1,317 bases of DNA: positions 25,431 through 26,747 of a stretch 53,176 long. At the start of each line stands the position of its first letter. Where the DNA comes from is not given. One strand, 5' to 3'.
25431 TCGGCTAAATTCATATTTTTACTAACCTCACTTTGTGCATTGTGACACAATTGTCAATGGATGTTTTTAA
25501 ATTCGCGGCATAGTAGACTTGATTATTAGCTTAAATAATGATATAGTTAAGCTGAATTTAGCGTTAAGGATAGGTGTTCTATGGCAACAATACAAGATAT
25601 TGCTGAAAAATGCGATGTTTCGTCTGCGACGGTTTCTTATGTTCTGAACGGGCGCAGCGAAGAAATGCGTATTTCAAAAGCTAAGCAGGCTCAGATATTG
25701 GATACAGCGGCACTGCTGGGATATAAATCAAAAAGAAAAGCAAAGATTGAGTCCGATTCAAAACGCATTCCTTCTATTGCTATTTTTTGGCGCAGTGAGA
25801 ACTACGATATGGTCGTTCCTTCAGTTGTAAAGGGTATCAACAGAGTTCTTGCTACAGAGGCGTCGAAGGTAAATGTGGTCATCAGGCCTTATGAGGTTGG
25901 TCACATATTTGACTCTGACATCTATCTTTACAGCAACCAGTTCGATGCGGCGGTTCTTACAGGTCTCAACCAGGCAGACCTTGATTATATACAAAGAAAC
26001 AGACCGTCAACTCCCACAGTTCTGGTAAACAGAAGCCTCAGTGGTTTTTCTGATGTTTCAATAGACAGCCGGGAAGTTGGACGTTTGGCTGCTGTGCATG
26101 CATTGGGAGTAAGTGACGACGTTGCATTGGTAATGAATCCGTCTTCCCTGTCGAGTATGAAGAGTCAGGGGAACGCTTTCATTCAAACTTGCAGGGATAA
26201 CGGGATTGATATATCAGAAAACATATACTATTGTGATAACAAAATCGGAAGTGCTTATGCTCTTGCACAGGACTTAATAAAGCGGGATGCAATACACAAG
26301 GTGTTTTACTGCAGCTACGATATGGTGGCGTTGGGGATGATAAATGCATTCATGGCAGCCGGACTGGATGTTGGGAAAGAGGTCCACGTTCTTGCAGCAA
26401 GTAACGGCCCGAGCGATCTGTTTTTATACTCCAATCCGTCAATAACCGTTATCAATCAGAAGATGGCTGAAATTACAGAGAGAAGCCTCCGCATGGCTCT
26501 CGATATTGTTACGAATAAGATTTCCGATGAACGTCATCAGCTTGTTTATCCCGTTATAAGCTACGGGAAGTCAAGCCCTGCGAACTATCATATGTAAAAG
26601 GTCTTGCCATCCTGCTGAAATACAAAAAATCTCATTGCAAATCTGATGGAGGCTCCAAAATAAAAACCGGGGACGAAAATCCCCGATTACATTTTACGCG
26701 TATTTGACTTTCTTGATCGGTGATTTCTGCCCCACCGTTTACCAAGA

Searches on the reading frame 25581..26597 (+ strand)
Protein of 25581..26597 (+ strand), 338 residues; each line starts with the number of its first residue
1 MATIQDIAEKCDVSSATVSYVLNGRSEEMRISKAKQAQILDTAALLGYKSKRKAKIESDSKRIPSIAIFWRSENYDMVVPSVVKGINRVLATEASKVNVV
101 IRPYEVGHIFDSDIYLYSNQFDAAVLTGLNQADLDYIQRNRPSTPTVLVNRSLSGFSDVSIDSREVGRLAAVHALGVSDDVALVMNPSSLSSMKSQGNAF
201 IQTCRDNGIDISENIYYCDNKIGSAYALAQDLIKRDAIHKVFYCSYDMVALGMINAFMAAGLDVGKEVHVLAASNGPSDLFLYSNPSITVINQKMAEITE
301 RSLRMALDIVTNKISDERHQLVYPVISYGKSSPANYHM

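Call 76: search_protein_families(library=pfam, proteins=[window:25581-26597:+], max_evalue=0.00001)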
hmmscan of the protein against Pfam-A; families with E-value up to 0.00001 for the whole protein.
window:25581-26597:+ (338 aa): 3 families
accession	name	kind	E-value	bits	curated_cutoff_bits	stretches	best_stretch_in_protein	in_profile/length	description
PF13377.12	Peripla_BP_3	-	4e-14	53.5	26.5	1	180-331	11-166/167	Periplasmic binding protein-like domain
PF00356.27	LacI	-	2.1e-08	34.3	27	1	3-49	1-44/46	Bacterial regulatory proteins, lacI family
PF13407.12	Peripla_BP_4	-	1.1e-06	28.9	35.1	1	159-313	99-257/258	Periplasmic binding protein domain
